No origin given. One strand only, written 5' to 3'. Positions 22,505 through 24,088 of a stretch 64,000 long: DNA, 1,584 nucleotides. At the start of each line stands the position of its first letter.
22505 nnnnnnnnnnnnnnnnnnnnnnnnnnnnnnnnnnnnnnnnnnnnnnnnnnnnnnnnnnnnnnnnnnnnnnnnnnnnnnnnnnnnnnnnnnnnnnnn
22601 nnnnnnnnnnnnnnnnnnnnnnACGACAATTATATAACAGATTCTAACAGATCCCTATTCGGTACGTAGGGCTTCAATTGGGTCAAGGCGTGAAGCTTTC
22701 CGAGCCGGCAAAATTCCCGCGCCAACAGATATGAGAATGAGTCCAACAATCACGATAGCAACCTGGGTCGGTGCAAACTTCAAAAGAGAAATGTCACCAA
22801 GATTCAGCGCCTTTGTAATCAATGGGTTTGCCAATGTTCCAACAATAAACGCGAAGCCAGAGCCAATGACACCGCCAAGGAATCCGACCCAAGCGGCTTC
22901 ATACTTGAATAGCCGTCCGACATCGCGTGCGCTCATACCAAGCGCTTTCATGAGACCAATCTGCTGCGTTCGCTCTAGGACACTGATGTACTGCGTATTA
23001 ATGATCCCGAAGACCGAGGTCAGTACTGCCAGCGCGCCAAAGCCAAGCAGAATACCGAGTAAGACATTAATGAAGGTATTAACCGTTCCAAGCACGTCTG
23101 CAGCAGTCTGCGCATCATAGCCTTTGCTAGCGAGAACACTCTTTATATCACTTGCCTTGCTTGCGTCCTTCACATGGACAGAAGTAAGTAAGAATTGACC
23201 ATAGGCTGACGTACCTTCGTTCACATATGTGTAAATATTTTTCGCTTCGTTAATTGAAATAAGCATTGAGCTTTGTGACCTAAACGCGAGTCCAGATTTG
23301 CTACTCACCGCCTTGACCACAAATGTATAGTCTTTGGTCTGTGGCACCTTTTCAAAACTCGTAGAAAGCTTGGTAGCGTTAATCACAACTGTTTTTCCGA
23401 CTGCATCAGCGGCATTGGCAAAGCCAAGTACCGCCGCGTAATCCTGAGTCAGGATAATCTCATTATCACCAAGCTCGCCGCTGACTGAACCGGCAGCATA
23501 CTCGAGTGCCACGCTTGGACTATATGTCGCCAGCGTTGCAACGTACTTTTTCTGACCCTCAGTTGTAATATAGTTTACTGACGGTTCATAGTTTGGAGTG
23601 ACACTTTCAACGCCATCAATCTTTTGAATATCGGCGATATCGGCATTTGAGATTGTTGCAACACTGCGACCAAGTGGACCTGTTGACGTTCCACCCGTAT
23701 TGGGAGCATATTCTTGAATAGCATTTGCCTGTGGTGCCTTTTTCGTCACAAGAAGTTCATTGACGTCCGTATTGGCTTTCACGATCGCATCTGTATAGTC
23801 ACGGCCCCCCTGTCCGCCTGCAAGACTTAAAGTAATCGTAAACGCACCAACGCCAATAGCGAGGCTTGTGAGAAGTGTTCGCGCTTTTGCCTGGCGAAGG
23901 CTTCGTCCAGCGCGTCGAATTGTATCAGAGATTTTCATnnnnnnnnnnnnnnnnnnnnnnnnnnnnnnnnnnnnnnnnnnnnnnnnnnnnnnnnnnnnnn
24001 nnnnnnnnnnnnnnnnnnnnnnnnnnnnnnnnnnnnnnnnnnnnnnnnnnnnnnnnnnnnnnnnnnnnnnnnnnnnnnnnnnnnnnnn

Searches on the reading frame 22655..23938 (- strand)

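Call 46: search_protein_families(library=pfam, proteins=[window:22655-23938:-], max_evalue=0.01)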
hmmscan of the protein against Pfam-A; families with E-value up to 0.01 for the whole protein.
window:22655-23938:- (427 aa): 2 families
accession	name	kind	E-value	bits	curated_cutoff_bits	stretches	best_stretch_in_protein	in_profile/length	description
PF02687.27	FtsX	-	2.1e-18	66.9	25.5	1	300-420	3-120/120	FtsX-like permease C-terminal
PF12704.14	MacB_PCD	-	2.3e-08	35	27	1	21-236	1-180/207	MacB-like periplasmic core domain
